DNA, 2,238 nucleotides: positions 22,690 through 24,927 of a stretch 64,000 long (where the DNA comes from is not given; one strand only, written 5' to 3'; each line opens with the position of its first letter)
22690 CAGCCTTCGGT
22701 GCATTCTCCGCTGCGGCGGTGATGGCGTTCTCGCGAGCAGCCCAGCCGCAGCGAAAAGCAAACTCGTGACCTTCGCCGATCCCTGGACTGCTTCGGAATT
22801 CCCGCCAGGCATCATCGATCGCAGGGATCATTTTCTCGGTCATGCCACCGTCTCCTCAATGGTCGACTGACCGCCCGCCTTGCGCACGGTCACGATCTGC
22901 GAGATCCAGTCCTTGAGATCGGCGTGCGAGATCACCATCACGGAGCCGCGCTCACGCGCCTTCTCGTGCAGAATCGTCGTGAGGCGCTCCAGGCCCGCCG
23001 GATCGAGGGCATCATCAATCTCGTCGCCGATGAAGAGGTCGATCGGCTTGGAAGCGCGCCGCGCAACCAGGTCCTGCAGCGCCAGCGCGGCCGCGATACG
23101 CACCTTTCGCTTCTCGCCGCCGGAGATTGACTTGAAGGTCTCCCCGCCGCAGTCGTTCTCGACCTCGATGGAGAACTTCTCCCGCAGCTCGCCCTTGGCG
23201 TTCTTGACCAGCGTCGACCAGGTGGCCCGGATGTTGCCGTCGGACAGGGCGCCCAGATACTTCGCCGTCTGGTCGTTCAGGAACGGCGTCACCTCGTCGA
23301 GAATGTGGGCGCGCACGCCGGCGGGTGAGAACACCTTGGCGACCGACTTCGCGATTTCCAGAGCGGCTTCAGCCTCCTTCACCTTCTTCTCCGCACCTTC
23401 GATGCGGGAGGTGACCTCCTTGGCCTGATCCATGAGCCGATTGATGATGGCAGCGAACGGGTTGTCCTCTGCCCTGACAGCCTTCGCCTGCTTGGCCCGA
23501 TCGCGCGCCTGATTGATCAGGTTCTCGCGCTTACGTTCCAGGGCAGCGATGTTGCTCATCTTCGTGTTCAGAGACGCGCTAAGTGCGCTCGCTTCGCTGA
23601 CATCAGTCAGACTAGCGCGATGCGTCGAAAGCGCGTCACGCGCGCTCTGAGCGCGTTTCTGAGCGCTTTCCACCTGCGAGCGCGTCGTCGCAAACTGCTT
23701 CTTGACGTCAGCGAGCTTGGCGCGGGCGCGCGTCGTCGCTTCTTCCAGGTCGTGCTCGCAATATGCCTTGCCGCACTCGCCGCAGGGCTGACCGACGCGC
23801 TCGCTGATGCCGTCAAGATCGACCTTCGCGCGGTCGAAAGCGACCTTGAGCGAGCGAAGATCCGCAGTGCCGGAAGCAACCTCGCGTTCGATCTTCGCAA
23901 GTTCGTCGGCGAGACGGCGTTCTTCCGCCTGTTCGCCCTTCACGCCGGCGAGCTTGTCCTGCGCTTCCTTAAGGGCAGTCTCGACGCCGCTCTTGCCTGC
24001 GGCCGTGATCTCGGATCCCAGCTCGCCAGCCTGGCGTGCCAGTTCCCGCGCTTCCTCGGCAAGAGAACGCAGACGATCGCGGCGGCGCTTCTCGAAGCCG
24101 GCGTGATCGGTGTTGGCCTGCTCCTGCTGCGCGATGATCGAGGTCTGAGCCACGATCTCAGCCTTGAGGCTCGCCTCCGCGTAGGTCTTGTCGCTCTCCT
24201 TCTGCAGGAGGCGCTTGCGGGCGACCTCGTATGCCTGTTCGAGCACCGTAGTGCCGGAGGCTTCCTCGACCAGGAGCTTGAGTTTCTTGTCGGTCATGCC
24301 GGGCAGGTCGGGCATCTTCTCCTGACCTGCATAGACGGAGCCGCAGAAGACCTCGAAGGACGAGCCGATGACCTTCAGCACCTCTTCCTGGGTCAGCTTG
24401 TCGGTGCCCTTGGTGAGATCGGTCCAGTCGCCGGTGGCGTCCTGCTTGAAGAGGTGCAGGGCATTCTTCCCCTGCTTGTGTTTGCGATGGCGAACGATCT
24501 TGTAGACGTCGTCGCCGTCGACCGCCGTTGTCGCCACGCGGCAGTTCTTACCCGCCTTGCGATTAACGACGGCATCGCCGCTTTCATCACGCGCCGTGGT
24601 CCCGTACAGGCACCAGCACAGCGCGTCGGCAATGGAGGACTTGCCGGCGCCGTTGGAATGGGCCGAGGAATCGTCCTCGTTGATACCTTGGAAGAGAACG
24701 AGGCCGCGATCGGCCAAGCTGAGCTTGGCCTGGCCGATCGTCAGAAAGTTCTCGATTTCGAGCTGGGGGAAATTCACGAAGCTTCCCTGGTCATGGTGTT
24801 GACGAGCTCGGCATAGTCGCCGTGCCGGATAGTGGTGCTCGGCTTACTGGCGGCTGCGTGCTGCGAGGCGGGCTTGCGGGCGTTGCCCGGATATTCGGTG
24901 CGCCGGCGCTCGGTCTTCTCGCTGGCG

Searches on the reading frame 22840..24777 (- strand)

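Call 9: search_protein_families(library=phrogs, proteins=[window:22840-24777:-], max_evalue=0.001)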
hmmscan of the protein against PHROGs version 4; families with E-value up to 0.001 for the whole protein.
window:22840-24777:- (645 aa): 5 families
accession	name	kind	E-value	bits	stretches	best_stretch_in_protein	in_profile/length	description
phrog_77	-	DNA, RNA and nucleotide metabolism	1.9e-129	434.8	1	1-643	296-955/967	SbcC-like subunit of palindrome specific endonuclease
phrog_21388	-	DNA, RNA and nucleotide metabolism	1.6e-34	119.7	1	1-113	2-114/126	exonuclease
phrog_1499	-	unknown function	1.5e-09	38.7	1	1-295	3-257/427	-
phrog_293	-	moron, auxiliary metabolic gene and host takeover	1.3e-05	24.5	1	546-618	544-606/1058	ABC transporter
phrog_3940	-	unknown function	0.00051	19.9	0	536-610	212-285/537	-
